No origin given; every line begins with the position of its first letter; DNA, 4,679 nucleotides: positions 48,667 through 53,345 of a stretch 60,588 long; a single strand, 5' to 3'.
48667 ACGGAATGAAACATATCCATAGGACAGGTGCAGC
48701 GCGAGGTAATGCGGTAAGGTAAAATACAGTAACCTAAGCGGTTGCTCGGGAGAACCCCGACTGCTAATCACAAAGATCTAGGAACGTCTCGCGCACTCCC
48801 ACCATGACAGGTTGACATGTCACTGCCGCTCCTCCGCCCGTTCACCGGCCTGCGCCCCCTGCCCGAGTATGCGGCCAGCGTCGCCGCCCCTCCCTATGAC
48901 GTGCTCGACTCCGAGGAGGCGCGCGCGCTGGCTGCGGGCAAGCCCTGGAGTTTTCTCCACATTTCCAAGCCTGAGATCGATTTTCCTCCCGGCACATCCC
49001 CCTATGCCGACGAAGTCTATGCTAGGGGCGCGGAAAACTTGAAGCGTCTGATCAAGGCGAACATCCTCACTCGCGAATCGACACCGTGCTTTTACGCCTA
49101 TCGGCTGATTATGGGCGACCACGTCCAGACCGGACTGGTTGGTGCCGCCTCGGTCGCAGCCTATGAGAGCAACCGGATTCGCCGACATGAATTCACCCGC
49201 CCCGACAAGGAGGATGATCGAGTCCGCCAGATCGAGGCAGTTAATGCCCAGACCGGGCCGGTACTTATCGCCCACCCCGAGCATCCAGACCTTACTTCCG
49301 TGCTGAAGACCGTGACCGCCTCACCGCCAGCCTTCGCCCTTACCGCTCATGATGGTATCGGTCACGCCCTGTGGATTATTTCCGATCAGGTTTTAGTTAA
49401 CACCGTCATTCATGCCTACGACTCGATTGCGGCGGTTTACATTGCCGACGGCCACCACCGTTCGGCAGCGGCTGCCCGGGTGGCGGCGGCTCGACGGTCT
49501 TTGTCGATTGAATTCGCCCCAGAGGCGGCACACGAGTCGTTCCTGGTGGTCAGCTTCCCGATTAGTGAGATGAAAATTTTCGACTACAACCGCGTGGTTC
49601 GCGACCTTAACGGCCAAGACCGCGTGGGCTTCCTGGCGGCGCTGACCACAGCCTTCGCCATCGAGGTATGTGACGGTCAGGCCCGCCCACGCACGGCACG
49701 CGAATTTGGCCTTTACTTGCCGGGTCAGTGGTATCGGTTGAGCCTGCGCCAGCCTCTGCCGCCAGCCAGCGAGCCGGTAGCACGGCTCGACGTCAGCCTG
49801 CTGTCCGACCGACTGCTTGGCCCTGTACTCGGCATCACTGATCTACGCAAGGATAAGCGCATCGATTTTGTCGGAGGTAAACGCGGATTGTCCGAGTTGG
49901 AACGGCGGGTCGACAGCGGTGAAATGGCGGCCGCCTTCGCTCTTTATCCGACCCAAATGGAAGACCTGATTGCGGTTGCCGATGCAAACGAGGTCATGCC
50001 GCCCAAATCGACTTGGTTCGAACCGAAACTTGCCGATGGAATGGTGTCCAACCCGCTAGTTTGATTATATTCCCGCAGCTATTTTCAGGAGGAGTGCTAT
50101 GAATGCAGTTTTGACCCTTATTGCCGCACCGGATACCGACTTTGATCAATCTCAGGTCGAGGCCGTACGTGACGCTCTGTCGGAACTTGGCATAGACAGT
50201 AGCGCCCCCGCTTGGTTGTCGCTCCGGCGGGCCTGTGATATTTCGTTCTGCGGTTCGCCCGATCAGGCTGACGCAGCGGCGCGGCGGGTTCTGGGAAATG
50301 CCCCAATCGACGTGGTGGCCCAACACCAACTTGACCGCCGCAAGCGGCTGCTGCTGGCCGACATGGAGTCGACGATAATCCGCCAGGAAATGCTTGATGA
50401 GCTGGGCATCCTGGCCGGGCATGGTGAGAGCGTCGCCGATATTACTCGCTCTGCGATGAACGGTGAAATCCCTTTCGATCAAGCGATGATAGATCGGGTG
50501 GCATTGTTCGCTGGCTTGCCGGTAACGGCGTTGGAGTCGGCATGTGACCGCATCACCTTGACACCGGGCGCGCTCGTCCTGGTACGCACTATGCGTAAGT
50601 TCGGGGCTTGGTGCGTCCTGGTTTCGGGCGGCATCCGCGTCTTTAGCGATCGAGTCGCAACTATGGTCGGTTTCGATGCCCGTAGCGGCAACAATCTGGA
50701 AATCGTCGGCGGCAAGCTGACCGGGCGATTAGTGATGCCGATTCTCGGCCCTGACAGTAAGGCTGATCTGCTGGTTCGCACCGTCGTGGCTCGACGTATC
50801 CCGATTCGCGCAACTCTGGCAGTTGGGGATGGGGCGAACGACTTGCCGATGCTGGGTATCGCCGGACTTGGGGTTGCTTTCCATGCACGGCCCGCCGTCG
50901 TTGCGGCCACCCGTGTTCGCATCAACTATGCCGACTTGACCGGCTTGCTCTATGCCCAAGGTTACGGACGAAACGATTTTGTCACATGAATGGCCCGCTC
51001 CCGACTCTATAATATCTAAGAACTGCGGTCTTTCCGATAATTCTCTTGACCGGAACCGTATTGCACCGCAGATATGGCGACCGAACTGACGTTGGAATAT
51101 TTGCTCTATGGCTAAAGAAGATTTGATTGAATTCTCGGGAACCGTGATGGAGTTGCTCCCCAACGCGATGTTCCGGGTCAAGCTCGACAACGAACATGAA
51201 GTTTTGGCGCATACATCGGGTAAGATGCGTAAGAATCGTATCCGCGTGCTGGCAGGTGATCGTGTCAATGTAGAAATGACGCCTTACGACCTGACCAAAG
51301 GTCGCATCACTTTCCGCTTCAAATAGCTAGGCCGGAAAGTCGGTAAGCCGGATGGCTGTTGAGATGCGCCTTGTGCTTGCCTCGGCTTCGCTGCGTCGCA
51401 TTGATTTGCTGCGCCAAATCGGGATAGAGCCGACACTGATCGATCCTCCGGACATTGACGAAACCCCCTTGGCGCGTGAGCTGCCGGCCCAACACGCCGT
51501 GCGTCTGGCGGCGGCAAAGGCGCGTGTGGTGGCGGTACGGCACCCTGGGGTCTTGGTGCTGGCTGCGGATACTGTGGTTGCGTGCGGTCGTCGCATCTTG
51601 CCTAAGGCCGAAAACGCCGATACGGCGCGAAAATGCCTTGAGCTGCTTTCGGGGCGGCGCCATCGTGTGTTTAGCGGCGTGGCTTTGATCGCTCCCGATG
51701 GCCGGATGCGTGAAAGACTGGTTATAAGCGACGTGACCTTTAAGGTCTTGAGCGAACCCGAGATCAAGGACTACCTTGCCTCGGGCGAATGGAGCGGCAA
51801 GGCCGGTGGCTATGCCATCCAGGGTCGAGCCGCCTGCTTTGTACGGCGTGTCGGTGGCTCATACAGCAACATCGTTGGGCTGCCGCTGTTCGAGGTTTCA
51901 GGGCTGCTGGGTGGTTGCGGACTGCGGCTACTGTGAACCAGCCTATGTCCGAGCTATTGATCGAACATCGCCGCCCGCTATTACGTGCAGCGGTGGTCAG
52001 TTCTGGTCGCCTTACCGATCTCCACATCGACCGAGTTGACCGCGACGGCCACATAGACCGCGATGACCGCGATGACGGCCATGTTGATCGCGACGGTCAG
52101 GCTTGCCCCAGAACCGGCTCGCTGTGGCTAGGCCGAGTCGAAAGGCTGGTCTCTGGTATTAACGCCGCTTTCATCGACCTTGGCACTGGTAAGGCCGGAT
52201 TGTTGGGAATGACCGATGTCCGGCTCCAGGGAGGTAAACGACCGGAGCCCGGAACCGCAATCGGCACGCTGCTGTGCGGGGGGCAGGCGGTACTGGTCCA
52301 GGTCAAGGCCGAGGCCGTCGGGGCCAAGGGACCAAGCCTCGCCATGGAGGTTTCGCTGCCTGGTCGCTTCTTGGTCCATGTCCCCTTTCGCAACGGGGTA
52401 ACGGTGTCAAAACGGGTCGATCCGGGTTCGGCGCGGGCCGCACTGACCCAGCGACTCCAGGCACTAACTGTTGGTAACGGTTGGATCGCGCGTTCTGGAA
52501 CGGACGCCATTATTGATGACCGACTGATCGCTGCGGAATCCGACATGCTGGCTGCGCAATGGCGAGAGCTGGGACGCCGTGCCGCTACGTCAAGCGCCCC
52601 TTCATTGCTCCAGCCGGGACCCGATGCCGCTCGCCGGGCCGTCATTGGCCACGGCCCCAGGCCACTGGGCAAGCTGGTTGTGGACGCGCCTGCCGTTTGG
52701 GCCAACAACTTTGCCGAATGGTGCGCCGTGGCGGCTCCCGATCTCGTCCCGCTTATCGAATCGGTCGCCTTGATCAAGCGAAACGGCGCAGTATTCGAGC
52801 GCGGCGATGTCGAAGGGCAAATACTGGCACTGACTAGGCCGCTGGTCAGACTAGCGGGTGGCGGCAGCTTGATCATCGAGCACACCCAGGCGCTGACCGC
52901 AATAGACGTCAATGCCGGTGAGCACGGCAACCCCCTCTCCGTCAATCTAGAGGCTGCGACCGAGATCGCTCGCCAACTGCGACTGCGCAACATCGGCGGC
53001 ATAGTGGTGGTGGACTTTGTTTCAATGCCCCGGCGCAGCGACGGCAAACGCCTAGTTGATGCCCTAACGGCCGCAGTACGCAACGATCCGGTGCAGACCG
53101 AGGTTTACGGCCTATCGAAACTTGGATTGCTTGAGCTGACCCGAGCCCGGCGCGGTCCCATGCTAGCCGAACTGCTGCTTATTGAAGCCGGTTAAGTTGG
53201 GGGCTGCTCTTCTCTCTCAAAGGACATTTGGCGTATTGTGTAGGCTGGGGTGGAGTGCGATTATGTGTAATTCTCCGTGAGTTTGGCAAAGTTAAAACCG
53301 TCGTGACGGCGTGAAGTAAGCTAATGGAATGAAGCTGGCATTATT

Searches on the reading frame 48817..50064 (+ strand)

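Call 73: search_protein_families(library=pfam, proteins=[window:48817-50064:+], max_evalue=0.00001)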
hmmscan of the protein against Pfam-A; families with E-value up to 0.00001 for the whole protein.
window:48817-50064:+ (415 aa): 1 family
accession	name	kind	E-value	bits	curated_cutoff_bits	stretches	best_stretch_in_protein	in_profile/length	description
PF06245.16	DUF1015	-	5.2e-95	318.5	25.8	1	6-327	1-325/325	Protein of unknown function (DUF1015)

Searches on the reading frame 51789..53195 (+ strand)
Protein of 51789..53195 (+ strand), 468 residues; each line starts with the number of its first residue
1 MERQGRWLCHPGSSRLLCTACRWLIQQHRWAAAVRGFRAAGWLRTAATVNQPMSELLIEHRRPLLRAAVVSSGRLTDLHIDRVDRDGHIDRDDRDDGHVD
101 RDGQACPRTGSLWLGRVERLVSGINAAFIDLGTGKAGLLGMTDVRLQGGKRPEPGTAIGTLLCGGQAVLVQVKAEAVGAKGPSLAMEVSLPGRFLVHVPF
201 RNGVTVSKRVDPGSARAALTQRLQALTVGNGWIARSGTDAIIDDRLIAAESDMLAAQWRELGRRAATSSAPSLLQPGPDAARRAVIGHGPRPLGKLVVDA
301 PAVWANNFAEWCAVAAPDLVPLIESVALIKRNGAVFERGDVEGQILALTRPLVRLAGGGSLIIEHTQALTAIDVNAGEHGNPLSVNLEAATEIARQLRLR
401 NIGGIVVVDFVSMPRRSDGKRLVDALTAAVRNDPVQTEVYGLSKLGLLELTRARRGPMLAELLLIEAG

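Call 73: search_protein_families(library=pfam, proteins=[window:51789-53195:+], max_evalue=0.00001)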
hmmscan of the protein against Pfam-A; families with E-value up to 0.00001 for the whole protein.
window:51789-53195:+ (468 aa): 1 family
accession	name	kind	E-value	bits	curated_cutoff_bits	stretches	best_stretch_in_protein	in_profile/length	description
PF10150.14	RNase_E_G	-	1.1e-58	199.2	25.5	1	189-454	1-269/270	Ribonuclease E/G family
